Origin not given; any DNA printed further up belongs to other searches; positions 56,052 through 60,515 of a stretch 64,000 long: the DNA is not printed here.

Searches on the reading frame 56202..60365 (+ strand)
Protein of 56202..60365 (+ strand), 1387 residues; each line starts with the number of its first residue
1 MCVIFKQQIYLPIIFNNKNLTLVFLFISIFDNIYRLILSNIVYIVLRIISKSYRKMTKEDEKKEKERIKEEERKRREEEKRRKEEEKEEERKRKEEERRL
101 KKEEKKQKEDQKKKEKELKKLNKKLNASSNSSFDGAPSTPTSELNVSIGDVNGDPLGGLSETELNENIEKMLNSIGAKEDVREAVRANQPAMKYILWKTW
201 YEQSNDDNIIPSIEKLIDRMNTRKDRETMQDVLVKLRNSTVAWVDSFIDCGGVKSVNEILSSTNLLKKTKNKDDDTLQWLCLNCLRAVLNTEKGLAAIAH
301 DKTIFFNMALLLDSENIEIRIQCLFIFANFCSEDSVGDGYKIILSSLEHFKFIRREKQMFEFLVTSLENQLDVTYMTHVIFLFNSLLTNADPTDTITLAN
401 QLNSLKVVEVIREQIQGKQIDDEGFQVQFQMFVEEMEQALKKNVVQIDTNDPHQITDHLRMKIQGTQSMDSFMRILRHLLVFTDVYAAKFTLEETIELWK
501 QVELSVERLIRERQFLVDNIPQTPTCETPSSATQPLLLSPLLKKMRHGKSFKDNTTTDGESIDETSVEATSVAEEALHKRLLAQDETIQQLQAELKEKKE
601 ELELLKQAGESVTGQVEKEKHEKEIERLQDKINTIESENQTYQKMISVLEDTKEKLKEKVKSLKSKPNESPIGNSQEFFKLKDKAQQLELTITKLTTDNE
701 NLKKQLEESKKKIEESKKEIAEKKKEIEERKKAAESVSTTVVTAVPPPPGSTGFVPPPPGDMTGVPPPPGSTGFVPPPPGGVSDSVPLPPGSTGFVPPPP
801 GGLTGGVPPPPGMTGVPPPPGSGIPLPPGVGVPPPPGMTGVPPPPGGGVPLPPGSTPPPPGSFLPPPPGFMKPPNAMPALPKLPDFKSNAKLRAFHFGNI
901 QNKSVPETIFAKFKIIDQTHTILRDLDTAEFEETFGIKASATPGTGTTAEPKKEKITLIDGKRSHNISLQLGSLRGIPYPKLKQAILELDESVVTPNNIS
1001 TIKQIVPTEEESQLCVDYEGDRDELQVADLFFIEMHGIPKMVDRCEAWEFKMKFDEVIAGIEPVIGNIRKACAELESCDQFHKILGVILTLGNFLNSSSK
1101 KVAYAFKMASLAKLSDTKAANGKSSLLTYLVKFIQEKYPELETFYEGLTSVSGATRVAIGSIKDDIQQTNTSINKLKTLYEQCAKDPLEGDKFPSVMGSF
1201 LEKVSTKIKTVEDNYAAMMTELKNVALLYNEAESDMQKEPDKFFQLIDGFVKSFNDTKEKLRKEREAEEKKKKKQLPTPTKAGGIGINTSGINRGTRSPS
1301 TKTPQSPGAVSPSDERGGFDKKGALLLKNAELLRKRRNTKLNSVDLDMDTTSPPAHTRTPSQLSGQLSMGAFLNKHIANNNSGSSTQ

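Call 66: search_protein_families(library=pfam, proteins=[window:56202-60365:+], max_evalue=0.001)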
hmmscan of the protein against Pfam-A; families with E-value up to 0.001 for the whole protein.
window:56202-60365:+ (1387 aa): 5 families
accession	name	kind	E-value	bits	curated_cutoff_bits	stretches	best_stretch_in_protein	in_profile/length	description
PF02181.28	FH2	-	6.1e-83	279.4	34.8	1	886-1254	5-371/372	Formin Homology 2 Domain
PF06371.19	Drf_GBD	-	3.3e-16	59.8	30.1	1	207-331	63-187/188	Diaphanous GTPase-binding Domain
PF11600.14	CAF1A_acidic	-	2e-05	24.8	26.4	1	51-128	30-106/140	Chromatin assembly factor 1 complex p150 subunit, acidic region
PF11841.14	ELMO_ARM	-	0.00052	20.4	27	0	341-415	81-153/154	ELMO, armadillo-like helical domain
PF05262.16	Borrelia_P83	-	0.00091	18.2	33.6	1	55-319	262-432/489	Borrelia P83/100 protein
